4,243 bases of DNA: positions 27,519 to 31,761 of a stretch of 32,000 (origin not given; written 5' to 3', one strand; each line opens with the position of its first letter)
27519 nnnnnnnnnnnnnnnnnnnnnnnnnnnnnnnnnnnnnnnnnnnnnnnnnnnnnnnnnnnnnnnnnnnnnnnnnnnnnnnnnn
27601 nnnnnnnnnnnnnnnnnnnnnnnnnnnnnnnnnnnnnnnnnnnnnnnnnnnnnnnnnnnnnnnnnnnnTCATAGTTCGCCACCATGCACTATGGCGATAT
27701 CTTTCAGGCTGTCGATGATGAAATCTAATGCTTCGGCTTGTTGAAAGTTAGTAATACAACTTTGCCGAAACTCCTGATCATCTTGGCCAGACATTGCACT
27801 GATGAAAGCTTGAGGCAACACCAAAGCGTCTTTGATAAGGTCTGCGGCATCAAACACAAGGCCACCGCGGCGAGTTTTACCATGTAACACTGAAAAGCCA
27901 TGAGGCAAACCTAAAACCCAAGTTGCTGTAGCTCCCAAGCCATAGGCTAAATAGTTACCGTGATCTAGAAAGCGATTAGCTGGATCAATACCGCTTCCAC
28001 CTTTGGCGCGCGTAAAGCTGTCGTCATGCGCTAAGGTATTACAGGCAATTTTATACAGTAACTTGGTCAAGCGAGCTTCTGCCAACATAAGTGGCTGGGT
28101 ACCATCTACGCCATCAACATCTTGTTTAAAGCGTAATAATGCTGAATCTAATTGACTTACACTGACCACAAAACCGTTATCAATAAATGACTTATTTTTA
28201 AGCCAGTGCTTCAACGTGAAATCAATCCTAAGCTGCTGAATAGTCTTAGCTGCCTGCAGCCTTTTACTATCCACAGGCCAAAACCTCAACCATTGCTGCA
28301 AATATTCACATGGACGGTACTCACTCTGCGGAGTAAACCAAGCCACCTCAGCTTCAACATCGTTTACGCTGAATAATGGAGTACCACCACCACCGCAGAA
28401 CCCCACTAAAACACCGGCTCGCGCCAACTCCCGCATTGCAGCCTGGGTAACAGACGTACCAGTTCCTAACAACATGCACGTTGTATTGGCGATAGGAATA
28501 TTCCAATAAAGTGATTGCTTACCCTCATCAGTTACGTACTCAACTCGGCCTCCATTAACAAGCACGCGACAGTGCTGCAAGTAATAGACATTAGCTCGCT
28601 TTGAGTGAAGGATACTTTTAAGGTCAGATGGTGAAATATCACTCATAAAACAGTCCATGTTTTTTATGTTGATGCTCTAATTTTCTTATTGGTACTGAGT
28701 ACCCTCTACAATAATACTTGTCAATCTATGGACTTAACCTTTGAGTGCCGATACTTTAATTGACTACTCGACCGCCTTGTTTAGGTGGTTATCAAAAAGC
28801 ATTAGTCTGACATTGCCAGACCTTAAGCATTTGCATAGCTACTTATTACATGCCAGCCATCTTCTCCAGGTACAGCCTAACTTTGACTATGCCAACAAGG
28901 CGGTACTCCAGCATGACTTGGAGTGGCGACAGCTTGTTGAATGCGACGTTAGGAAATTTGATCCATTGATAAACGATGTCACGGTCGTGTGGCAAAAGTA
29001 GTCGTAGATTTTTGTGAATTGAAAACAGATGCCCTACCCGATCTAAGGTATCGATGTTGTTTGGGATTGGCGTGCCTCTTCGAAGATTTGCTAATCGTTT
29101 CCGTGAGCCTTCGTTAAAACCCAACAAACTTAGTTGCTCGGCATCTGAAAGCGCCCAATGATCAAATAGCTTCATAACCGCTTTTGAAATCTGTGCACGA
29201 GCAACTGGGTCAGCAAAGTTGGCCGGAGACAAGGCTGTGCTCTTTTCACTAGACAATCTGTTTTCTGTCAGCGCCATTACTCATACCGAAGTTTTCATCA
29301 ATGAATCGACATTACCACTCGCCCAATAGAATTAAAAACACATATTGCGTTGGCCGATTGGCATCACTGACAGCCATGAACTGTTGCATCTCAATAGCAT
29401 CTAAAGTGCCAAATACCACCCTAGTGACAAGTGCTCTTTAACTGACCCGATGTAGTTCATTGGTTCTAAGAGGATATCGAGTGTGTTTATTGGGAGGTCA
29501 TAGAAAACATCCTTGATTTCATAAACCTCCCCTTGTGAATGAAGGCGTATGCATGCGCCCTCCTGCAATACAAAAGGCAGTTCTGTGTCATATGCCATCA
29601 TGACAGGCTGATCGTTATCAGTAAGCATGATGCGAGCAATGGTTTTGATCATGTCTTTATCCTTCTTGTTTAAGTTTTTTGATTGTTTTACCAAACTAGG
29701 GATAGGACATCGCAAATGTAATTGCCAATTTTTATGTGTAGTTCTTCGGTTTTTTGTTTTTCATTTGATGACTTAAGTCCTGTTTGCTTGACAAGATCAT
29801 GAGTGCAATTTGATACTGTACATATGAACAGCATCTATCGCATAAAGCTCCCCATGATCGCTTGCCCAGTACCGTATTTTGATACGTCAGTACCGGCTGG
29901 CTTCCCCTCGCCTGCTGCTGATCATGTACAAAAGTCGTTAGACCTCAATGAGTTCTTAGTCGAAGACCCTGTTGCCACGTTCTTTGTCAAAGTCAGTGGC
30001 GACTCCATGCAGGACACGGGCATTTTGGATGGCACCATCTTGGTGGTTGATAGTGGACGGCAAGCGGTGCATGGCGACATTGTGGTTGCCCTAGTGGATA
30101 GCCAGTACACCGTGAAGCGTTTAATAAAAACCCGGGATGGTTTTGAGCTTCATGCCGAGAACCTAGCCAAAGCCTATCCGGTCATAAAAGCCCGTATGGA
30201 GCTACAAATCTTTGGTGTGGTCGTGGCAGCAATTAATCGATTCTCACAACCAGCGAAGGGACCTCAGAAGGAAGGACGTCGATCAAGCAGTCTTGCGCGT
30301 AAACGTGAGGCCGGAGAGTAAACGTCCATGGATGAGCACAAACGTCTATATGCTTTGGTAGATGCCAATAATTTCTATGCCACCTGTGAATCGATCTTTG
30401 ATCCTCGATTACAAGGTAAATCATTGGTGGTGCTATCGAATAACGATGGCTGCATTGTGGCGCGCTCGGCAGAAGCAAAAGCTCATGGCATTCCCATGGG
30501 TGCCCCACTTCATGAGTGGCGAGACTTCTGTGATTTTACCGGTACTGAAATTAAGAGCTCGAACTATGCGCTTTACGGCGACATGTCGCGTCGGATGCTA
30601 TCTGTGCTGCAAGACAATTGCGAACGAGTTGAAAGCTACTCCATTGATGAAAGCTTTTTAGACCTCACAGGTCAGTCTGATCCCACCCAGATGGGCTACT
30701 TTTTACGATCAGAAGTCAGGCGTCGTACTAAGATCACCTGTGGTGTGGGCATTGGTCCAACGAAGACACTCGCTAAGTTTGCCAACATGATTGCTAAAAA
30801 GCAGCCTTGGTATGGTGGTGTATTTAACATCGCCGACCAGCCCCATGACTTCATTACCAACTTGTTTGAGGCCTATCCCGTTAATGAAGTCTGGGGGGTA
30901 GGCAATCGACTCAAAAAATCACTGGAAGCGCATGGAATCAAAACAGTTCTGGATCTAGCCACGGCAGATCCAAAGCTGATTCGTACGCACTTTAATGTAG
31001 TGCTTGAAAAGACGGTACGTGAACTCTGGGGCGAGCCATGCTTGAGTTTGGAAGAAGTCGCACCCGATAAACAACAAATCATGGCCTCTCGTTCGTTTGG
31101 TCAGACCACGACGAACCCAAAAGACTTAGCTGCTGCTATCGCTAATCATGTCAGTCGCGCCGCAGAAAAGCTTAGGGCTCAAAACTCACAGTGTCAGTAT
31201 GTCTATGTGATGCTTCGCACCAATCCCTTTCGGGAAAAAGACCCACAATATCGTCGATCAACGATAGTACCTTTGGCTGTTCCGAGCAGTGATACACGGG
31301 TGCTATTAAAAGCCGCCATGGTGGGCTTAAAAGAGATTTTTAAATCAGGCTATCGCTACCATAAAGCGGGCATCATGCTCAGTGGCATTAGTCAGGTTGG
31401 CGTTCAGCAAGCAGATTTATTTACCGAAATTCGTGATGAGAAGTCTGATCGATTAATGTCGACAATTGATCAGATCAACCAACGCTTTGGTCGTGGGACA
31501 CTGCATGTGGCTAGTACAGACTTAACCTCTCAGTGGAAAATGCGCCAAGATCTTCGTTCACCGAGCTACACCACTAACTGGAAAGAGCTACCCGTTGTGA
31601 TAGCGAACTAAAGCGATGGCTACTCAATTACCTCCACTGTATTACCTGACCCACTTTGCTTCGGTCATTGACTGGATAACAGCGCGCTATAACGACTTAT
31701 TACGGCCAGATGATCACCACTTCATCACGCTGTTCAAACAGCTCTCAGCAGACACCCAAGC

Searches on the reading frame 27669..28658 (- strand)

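Call 84: search_protein_families(library=pfam, proteins=[window:27669-28658:-], max_evalue=0.001)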
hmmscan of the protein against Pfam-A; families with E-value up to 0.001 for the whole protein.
window:27669-28658:- (329 aa): 1 family
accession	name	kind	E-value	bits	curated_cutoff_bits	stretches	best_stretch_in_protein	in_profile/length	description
PF01867.21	Cas_Cas1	-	2.4e-08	34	22.3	1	42-279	19-241/283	CRISPR associated protein Cas1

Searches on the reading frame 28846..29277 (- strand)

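Call 84: search_protein_families(library=pfam, proteins=[window:28846-29277:-], max_evalue=0.001)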
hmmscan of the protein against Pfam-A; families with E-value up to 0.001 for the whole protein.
window:28846-29277:- (143 aa): 2 families
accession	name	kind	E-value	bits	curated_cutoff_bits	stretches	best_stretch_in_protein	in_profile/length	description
PF09722.15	Xre_MbcA_ParS_C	-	1.5e-05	25.3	24.5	1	91-142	2-50/51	Antitoxin Xre/MbcA/ParS C-terminal toxin-binding domain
PF20432.4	Xre-like-HTH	-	2e-05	25.2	25.8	1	32-84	13-61/63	Antitoxin Xre-like helix-turn-helix domain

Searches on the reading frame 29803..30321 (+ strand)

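Call 84: search_protein_families(library=pfam, proteins=[window:29803-30321:+], max_evalue=0.001)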
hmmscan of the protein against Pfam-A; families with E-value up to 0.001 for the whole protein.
window:29803-30321:+ (172 aa): 1 family
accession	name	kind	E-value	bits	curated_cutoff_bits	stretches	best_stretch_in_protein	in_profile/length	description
PF00717.28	Peptidase_S24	-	3.5e-27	94.9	23.3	1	25-141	2-116/116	Peptidase S24-like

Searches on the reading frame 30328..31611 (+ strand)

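Call 84: search_protein_families(library=pfam, proteins=[window:30328-31611:+], max_evalue=0.001)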
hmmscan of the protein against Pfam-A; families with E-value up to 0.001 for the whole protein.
window:30328-31611:+ (427 aa): 3 families
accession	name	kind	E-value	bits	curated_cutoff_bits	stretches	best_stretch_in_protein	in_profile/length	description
PF00817.25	IMS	-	2e-34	119.1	23.2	1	11-152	1-146/148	impB/mucB/samB family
PF13438.11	DUF4113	-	5.1e-25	87.7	24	1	375-424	2-51/51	Domain of unknown function (DUF4113)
PF11799.13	IMS_C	-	6.2e-23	81.8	20.7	1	248-364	1-109/109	impB/mucB/samB family C-terminal domain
